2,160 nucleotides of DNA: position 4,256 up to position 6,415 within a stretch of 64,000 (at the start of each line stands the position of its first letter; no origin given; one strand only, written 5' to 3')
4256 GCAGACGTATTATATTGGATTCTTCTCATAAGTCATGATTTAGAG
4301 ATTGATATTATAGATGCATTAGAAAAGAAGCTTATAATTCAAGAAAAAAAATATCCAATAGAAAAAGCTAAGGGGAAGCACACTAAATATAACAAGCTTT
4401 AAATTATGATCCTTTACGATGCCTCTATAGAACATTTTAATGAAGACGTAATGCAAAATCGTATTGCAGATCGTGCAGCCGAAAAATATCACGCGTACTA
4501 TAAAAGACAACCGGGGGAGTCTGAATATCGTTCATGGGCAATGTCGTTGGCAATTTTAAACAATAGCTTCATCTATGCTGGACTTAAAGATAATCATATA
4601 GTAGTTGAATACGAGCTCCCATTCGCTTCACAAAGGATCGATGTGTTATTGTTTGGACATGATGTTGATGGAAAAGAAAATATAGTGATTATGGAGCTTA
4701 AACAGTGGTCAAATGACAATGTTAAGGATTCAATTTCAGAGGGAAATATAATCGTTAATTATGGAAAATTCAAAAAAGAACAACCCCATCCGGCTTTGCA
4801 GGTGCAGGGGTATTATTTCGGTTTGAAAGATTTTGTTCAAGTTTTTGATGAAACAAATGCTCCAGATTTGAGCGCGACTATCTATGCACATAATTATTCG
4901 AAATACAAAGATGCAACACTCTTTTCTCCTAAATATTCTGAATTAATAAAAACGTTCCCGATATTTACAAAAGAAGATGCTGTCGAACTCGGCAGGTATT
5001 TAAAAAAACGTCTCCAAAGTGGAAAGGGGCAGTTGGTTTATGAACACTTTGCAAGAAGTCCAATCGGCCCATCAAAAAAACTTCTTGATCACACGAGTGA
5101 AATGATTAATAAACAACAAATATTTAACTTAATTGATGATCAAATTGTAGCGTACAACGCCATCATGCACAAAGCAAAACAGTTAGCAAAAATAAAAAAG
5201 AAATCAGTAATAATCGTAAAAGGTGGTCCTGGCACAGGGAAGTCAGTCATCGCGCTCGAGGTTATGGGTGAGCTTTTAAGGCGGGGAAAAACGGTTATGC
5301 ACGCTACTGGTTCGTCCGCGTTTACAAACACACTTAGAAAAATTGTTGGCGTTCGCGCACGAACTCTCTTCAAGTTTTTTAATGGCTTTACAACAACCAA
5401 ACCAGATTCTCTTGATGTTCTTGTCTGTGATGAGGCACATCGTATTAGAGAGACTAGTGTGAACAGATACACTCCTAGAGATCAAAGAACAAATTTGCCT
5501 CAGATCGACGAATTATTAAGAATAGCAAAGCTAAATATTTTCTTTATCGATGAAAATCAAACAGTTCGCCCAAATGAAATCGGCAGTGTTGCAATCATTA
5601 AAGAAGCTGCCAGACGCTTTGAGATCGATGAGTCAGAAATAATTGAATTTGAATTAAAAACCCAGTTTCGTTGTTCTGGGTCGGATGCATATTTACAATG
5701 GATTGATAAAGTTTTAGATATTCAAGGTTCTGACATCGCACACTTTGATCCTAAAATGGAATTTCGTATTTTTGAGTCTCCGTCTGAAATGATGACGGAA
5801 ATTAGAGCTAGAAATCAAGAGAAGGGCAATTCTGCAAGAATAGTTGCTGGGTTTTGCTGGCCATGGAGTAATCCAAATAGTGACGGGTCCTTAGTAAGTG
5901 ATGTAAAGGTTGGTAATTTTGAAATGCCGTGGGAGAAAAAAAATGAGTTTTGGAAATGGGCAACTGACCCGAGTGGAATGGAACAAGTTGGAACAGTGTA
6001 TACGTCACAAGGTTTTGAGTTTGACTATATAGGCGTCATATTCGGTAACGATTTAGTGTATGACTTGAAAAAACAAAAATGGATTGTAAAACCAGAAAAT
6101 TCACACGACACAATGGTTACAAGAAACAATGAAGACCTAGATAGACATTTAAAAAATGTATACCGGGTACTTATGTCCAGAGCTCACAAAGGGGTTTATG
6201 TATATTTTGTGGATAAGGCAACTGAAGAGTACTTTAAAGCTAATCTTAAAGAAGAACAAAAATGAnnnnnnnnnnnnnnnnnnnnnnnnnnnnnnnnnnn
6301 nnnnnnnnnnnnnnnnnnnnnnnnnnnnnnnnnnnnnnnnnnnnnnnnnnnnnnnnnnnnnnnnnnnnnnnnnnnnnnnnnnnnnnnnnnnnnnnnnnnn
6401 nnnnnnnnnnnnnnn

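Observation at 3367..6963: radC-like / mazG-like / PD-(D/E)xK-DUF2075 ATPase / HNH four-gene operon: candidate novel defence module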

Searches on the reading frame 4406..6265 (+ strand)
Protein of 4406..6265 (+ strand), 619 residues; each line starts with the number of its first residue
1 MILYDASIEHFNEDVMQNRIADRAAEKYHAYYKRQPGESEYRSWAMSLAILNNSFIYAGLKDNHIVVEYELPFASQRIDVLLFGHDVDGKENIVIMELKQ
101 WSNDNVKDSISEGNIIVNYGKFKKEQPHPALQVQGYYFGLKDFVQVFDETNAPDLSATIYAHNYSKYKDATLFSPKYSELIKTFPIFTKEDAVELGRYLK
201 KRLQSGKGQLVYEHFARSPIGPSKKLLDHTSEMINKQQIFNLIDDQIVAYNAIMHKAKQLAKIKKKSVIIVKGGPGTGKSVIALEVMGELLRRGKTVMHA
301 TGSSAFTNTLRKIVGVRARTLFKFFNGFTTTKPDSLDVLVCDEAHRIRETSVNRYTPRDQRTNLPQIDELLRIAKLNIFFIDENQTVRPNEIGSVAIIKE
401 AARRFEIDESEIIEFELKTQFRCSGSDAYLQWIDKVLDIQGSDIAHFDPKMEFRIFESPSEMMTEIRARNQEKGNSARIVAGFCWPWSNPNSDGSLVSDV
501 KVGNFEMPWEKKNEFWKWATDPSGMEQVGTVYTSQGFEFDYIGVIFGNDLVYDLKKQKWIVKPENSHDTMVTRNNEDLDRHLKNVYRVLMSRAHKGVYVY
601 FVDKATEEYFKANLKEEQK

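Call 3: search_protein_families(library=pfam, proteins=[window:4406-6265:+], max_evalue=0.01)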
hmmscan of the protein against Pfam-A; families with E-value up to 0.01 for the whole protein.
window:4406-6265:+ (619 aa): 11 families
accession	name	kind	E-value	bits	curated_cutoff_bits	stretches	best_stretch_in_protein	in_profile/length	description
PF09848.15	SLFN-g3_helicase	-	1.8e-84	284.5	24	1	266-603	1-354/354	Schlafen group 3, DNA/RNA helicase domain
PF13604.12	AAA_30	-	4.9e-08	33.4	27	1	264-354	16-107/191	AAA domain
PF00004.35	AAA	-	1.9e-05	25.6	21.2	1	270-353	2-75/131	ATPase family associated with various cellular activities (AAA)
PF13245.12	AAA_19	-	1.9e-05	25.3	25.1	1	262-353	7-72/134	AAA domain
PF04851.21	ResIII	-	1.9e-05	25.1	22.5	0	241-295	3-52/164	Type III restriction enzyme, res subunit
PF20720.3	nSTAND3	-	9.7e-05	22.5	27.2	1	260-306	11-57/155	Novel STAND NTPase 3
PF13401.12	AAA_22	-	0.00022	21.9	27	1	265-354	4-103/130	AAA domain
PF25199.1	nSTAND_NTPase5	-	0.0021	18.3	34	1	250-319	25-88/145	Novel STAND NTPase 5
PF00519.23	PPV_E1_C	-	0.0039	16.8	26.5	1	230-306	82-157/289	Papillomavirus helicase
PF24883.2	NPHP3_N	-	0.0041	17.8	24.8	0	264-299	20-55/164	Nephrocystin 3, N-terminal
PF13191.12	AAA_16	-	0.0098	16.8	32.6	0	267-308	25-71/167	AAA ATPase domain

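Call 4: search_protein_families(library=padloc, proteins=[window:4406-6265:+], max_evalue=0.01)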
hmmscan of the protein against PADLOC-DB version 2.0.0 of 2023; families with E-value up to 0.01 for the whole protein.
window:4406-6265:+ (619 aa): 5 families
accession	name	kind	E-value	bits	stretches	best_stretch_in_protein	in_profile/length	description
PDLC05014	PDC-S41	-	2.5e-21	73.6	2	525-600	550-622/657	-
PDLC02372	Nhi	-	1.2e-13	48.5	1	249-468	190-372/470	-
PDLC02350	AbiO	-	5.2e-12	43.3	1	242-467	179-367/468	AbiO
PDLC04140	mad8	-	1.6e-05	22.6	1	263-373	24-126/314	mads_8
PDLC01087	C3a187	-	0.006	13.4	0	90-314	55-258/559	NERD+UvrD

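Call 5: search_protein_families(library=ncbifam, proteins=[window:4406-6265:+], max_evalue=0.01)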
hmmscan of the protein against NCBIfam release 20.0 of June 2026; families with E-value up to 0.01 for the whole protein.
window:4406-6265:+ (619 aa): 11 families
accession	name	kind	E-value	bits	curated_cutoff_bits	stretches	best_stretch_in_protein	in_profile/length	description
TIGR01447.1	recD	equivalog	0.0001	21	310.15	1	243-290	140-187/597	exodeoxyribonuclease V subunit alpha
TIGR01448.2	helicase_RecD2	equivalog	0.00049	18.3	500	1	236-343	298-416/713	SF1B family DNA helicase RecD2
TIGR02768.1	TraA_Ti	equivalog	0.00052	18.4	590.45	1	262-354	370-465/751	Ti-type conjugative transfer relaxase TraA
NF041258.1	motor_HelR_2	exception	0.00089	17.6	1100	1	253-302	171-220/713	RNA polymerase recycling motor ATPase HelR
TIGR03881.1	KaiC_arch_4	hypoth_equivalog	0.0014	18.4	247.8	1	263-312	18-67/231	KaiC domain-containing protein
NF041465.1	HelD_MYCSM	equivalog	0.0039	15.3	1051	1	253-300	176-223/719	RNA polymerase recycling motor HelD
NF004723.0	PRK06067.1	subfamily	0.0075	15.8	194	0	265-325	33-93/243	flagellar accessory protein FlaH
NF005992.0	PRK08116.1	subfamily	0.0077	15.4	189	0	246-311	93-158/269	hypothetical protein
NF041254.1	motor_HelR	exception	0.0077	14.5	750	0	263-293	198-228/706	RNA polymerase recycling motor ATPase HelR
NF005931.1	PRK07952.1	equivalog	0.0079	15.8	357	0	252-303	83-136/246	replicative helicase loader DnaC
TIGR00416.1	sms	equivalog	0.0083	14.9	403.05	0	263-308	91-136/454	DNA repair protein RadA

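Call 9: find_homologous_proteins(query=window:4406-6265:+, max_evalue=1e-10)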
Query window:4406-6265:+ (619 aa): 5309 proteins with E <= 1e-10 among 8000 candidates; the best 120 are listed.
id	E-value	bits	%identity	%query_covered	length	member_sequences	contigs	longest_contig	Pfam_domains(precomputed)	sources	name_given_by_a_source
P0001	0.0e+0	1418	100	100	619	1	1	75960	PF13604.13,PF13245.13,PF00004.36,PF09848.16,PF04851.22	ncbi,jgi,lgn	-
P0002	0.0e+0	1243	87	99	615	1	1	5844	PF13604.13,PF00004.36,PF09848.16,PF04851.22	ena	-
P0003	0.0e+0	1239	87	99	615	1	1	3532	PF13604.13,PF00004.36,PF09848.16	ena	-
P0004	0.0e+0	1228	86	99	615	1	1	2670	PF13604.13,PF00004.36,PF09848.16,PF04851.22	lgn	-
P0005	0.0e+0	1223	85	99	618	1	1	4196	PF13604.13,PF00004.36,PF09848.16,PF04851.22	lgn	-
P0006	0.0e+0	1218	84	99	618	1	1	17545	PF13604.13,PF00004.36,PF09848.16,PF04851.22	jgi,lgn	jgi:hypothetical protein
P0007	0.0e+0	1195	82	100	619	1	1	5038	PF13604.13,PF00004.36,PF09848.16,PF04851.22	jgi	-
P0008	0.0e+0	1192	81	100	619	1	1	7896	PF13604.13,PF00004.36,PF09848.16,PF04851.22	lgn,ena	-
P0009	0.0e+0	1187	82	99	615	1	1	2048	PF13604.13,PF00004.36,PF09848.16,PF04851.22,PF20720.4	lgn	-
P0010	0.0e+0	1184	82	100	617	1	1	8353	PF13604.13,PF00004.36,PF09848.16,PF04851.22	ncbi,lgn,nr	ncbi:MAG: DUF2075 domain-containing protein [Candidatus Levybacteria bacterium]|nr:DUF2075 domain-co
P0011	0.0e+0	1180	82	100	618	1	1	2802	PF13604.13,PF00004.36,PF09848.16,PF04851.22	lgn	-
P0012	0.0e+0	1179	81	99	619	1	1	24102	PF13604.13,PF00004.36,PF09848.16,PF04851.22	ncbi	-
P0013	0.0e+0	1177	80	99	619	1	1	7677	PF13604.13,PF00004.36,PF09848.16,PF04851.22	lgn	-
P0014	0.0e+0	1171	81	99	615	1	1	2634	PF13604.13,PF00004.36,PF09848.16,PF04851.22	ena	-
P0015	0.0e+0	1171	81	99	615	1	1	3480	PF13604.13,PF00004.36,PF09848.16,PF04851.22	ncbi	-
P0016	0.0e+0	1169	81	100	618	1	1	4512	PF13604.13,PF00004.36,PF09848.16,PF04851.22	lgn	-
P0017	0.0e+0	1164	81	100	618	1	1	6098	PF13604.13,PF00004.36,PF09848.16,PF04851.22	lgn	-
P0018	0.0e+0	1155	80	100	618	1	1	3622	PF13604.13,PF00004.36,PF09848.16,PF04851.22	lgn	-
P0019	0.0e+0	1153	80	99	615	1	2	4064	PF13604.13,PF00004.36,PF09848.16,PF04851.22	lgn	-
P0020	0.0e+0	1147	80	99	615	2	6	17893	PF13604.13,PF00004.36,PF09848.16,PF04851.22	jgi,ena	-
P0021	0.0e+0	1138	80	99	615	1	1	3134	PF13604.13,PF13245.13,PF00004.36,PF09848.16,PF04851.22,PF20720.4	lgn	-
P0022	0.0e+0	1135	79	99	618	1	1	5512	PF09848.16,PF04851.22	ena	-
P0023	0.0e+0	1134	79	100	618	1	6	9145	PF13604.13,PF00004.36,PF09848.16,PF04851.22,PF20720.4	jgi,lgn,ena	-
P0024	0.0e+0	1132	78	100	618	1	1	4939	PF13604.13,PF00004.36,PF09848.16,PF04851.22,PF20720.4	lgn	-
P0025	0.0e+0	1131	79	99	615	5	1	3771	PF13604.13,PF00004.36,PF09848.16,PF04851.22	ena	-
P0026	0.0e+0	1131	78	99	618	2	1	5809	PF13604.13,PF00004.36,PF09848.16,PF04851.22,PF20720.4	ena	-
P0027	0.0e+0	1130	78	99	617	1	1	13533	PF13604.13,PF00004.36,PF09848.16,PF04851.22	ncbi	-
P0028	0.0e+0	1129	79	99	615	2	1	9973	PF13604.13,PF00004.36,PF09848.16,PF04851.22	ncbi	-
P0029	0.0e+0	1129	78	99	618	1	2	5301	PF13604.13,PF00004.36,PF09848.16,PF04851.22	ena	-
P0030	0.0e+0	1127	78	100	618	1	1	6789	PF13604.13,PF00004.36,PF09848.16,PF04851.22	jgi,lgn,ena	-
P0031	0.0e+0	1127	78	100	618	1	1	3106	PF13604.13,PF00004.36,PF09848.16,PF04851.22,PF20720.4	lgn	-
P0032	0.0e+0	1124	78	100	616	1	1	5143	PF13604.13,PF00004.36,PF09848.16,PF04851.22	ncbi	-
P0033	0.0e+0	1122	78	100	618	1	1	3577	PF13604.13,PF00004.36,PF09848.16,PF04851.22,PF20720.4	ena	-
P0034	0.0e+0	1122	79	100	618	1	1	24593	PF13604.13,PF00004.36,PF09848.16,PF04851.22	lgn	-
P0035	0.0e+0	1107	77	99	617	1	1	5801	PF13604.13,PF00004.36,PF09848.16,PF04851.22,PF20720.4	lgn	-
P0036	0.0e+0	1099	75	100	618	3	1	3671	PF13604.13,PF13245.13,PF00004.36,PF09848.16,PF04851.22,PF20720.4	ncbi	-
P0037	0.0e+0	1099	75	100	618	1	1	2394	PF13604.13,PF00004.36,PF09848.16,PF04851.22,PF20720.4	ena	-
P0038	0.0e+0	1098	77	100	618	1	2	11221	PF13604.13,PF00004.36,PF09848.16,PF04851.22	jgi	jgi:uncharacterized protein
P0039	0.0e+0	1098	76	99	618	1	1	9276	PF13604.13,PF00004.36,PF09848.16,PF04851.22,PF20720.4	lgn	-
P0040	0.0e+0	1098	77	100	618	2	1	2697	PF13604.13,PF00004.36,PF09848.16,PF04851.22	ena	-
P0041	0.0e+0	1097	75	100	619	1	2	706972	PF13604.13,PF00004.36,PF09848.16,PF04851.22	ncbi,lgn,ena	-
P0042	0.0e+0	1097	76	99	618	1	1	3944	PF13604.13,PF00004.36,PF09848.16,PF04851.22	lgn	-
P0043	0.0e+0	1096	76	100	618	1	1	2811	PF13604.13,PF00004.36,PF09848.16,PF04851.22,PF20720.4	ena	-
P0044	0.0e+0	1096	75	100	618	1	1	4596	PF13604.13,PF00004.36,PF09848.16,PF04851.22,PF20720.4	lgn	-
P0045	0.0e+0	1095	76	100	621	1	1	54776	PF13604.13,PF00004.36,PF09848.16,PF04851.22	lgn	-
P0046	0.0e+0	1093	76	100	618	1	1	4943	PF13604.13,PF00004.36,PF09848.16,PF04851.22,PF20720.4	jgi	-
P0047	0.0e+0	1093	74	100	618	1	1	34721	PF13604.13,PF00004.36,PF09848.16,PF04851.22,PF20720.4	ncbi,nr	ncbi:MAG: DUF2075 domain-containing protein [bacterium]|nr:DUF2075 domain-containing protein [bacter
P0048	0.0e+0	1093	75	100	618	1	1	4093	PF13604.13,PF00004.36,PF09848.16,PF04851.22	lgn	-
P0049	0.0e+0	1092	76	100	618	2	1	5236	PF13604.13,PF00004.36,PF09848.16,PF04851.22,PF20720.4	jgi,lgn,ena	-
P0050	0.0e+0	1092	75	100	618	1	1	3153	PF13604.13,PF00004.36,PF09848.16,PF04851.22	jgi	-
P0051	0.0e+0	1092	74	100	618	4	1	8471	PF13604.13,PF00004.36,PF09848.16,PF04851.22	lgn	-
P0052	0.0e+0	1091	75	99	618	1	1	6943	PF13604.13,PF13245.13,PF00004.36,PF09848.16,PF04851.22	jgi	-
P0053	0.0e+0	1091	76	100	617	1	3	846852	PF13604.13,PF00004.36,PF09848.16,PF04851.22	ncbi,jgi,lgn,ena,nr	ncbi:MAG TPA: DUF2075 domain-containing protein [Candidatus Bathyarchaeia archaeon]|nr:DUF2075 domai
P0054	0.0e+0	1088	74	100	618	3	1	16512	PF13604.13,PF00004.36,PF09848.16,PF04851.22,PF20720.4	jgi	jgi:hypothetical protein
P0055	0.0e+0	1088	76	100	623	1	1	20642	PF13604.13,PF00004.36,PF09848.16,PF04851.22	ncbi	-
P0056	0.0e+0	1086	75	99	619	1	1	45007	PF13604.13,PF00004.36,PF09848.16,PF04851.22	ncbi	-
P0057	0.0e+0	1086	75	100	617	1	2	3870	PF13604.13,PF00004.36,PF09848.16,PF04851.22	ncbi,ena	-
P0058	0.0e+0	1084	75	99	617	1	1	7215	PF13604.13,PF00004.36,PF09848.16,PF04851.22,PF20720.4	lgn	-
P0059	0.0e+0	1083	75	100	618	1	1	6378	PF13604.13,PF00004.36,PF09848.16,PF04851.22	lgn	-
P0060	0.0e+0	1082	76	100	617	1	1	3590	PF13604.13,PF00004.36,PF13401.13,PF09848.16,PF04851.22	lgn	-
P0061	0.0e+0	1079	76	100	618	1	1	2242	PF13604.13,PF00004.36,PF09848.16,PF04851.22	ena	-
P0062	0.0e+0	1078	76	99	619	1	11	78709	PF13604.13,PF00004.36,PF09848.16,PF04851.22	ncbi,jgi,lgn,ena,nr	ncbi:MAG: hypothetical protein A3A51_03925 [Candidatus Levybacteria bacterium RIFCSPLOWO2_01_FULL_39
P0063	0.0e+0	1077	74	100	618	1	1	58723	PF13604.13,PF00004.36,PF09848.16,PF04851.22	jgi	-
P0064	0.0e+0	1077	73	100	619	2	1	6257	PF13604.13,PF13245.13,PF00004.36,PF09848.16,PF04851.22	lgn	-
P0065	0.0e+0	1076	75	100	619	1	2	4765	PF13604.13,PF00004.36,PF09848.16,PF04851.22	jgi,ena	-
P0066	0.0e+0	1074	74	100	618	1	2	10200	PF13604.13,PF00004.36,PF09848.16,PF04851.22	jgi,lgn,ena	-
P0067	0.0e+0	1074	73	100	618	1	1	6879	PF13604.13,PF00004.36,PF09848.16,PF04851.22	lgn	-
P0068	0.0e+0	1073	74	100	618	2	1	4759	PF13604.13,PF09848.16,PF04851.22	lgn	-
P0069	0.0e+0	1073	74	99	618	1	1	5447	PF13604.13,PF00004.36,PF09848.16,PF04851.22,PF20720.4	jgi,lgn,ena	-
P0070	0.0e+0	1072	74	100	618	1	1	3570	PF13604.13,PF00004.36,PF09848.16,PF04851.22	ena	-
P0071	0.0e+0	1071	74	99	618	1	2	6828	PF13604.13,PF00004.36,PF09848.16,PF04851.22,PF20720.4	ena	-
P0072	0.0e+0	1071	74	100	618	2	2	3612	PF13604.13,PF09848.16,PF04851.22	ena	-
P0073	0.0e+0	1070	74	100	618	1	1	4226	PF13604.13,PF00004.36,PF09848.16,PF04851.22,PF20720.4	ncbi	-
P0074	0.0e+0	1069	74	100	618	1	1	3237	PF13604.13,PF00004.36,PF09848.16,PF04851.22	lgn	-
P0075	0.0e+0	1069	73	100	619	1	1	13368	PF13604.13,PF00004.36,PF09848.16,PF04851.22,PF20720.4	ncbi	-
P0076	0.0e+0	1067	74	100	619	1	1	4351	PF13604.13,PF00004.36,PF13401.13,PF09848.16,PF04851.22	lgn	-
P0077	0.0e+0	1067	75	100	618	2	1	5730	PF13604.13,PF00004.36,PF09848.16,PF04851.22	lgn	-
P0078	0.0e+0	1066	73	100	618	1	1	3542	PF13604.13,PF00004.36,PF09848.16,PF04851.22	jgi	jgi:hypothetical protein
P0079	0.0e+0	1066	73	100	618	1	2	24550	PF13604.13,PF00004.36,PF09848.16,PF04851.22,PF20720.4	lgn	-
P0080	0.0e+0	1066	75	100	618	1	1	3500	PF13604.13,PF00004.36,PF09848.16,PF04851.22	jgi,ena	-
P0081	0.0e+0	1064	75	100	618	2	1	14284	PF13604.13,PF00004.36,PF09848.16,PF04851.22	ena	-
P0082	0.0e+0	1063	74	100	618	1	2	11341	PF13604.13,PF00004.36,PF09848.16,PF04851.22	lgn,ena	-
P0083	0.0e+0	1062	73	100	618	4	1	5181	PF13604.13,PF00004.36,PF09848.16,PF04851.22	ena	-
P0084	0.0e+0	1060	74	99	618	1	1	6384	PF13604.13,PF00004.36,PF09848.16,PF04851.22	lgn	-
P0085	0.0e+0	1060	73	100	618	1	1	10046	PF13604.13,PF00004.36,PF09848.16,PF04851.22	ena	-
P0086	0.0e+0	1059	72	99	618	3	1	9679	PF13604.13,PF00004.36,PF09848.16,PF04851.22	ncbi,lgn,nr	ncbi:MAG: DUF2075 domain-containing protein [Candidatus Pacebacteria bacterium]|nr:DUF2075 domain-co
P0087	0.0e+0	1059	73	100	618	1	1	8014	PF13604.13,PF00004.36,PF09848.16,PF04851.22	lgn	-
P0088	0.0e+0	1058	73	99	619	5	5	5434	PF13604.13,PF00004.36,PF09848.16,PF04851.22,PF20720.4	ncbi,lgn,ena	-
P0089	0.0e+0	1056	72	100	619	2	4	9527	PF13604.13,PF00004.36,PF13401.13,PF09848.16,PF04851.22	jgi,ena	-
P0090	0.0e+0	1054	73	100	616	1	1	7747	PF13604.13,PF13245.13,PF00004.36,PF09848.16,PF04851.22,PF20720.4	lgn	-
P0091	0.0e+0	1053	73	100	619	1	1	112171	PF13604.13,PF13245.13,PF00004.36,PF09848.16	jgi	-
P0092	0.0e+0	1053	73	100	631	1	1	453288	PF09848.16,PF04851.22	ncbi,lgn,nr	ncbi:MAG: DUF2075 domain-containing protein [bacterium]|nr:DUF2075 domain-containing protein [bacter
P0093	0.0e+0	1053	74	100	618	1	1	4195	PF13604.13,PF00004.36,PF09848.16,PF04851.22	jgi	-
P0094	0.0e+0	1053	73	99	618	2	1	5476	PF13604.13,PF00004.36,PF09848.16,PF04851.22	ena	-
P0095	0.0e+0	1052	72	99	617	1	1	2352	PF13604.13,PF09848.16,PF04851.22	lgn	-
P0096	0.0e+0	1052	73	100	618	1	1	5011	PF13604.13,PF09848.16,PF04851.22,PF20720.4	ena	-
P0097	0.0e+0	1048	72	100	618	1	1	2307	PF13604.13,PF09848.16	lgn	-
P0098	0.0e+0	1048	73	100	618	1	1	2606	PF13604.13,PF09848.16,PF04851.22,PF20720.4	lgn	-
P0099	0.0e+0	1047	72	99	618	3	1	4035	PF13604.13,PF00004.36,PF09848.16,PF04851.22,PF20720.4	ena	-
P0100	0.0e+0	1047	74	97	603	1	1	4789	PF13604.13,PF00004.36,PF09848.16,PF04851.22,PF20720.4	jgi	-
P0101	0.0e+0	1047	72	99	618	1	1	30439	PF13604.13,PF09848.16,PF04851.22,PF20720.4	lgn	-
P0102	0.0e+0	1046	72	100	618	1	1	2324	PF13604.13,PF00004.36,PF09848.16,PF04851.22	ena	-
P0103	0.0e+0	1046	72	100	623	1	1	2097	PF13604.13,PF00004.36,PF09848.16,PF04851.22,PF20720.4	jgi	jgi:DUF2075 family protein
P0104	0.0e+0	1045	73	100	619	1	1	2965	PF13604.13,PF09848.16,PF04851.22,PF20720.4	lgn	-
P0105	0.0e+0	1045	73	100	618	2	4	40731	PF13604.13,PF09848.16,PF04851.22,PF20720.4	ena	-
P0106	0.0e+0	1044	72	100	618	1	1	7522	PF13604.13,PF00004.36,PF09848.16,PF04851.22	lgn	-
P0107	0.0e+0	1044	71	100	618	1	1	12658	PF13604.13,PF00004.36,PF09848.16,PF04851.22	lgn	-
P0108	0.0e+0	1042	72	100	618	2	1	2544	PF13604.13,PF00004.36,PF09848.16,PF04851.22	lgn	-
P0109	0.0e+0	1042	73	100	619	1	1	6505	PF13604.13,PF00004.36,PF09848.16,PF04851.22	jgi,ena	-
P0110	0.0e+0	1042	72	100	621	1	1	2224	PF13604.13,PF00004.36,PF09848.16,PF04851.22,PF20720.4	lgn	-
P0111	0.0e+0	1041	72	100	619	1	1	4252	PF13604.13,PF00004.36,PF09848.16,PF04851.22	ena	-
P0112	0.0e+0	1041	73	99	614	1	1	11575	PF13604.13,PF13245.13,PF00004.36,PF09848.16,PF04851.22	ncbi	-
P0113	0.0e+0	1040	72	100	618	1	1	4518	PF13604.13,PF09848.16,PF04851.22,PF20720.4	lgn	-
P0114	0.0e+0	1040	72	100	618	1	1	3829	PF13604.13,PF13245.13,PF00004.36,PF09848.16,PF04851.22,PF20720.4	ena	-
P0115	0.0e+0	1040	70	100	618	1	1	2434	PF13604.13,PF00004.36,PF09848.16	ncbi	-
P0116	0.0e+0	1039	72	100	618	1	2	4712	PF13604.13,PF00004.36,PF09848.16,PF04851.22,PF20720.4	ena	-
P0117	0.0e+0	1039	71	100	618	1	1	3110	PF13604.13,PF00004.36,PF09848.16,PF04851.22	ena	-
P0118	0.0e+0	1039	72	100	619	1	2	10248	PF13604.13,PF13245.13,PF00004.36,PF13401.13,PF09848.16,PF04851.22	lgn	-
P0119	0.0e+0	1038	73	100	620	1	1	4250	PF13604.13,PF00004.36,PF09848.16,PF04851.22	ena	-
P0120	0.0e+0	1038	73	100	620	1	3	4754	PF13604.13,PF00004.36,PF09848.16,PF04851.22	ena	-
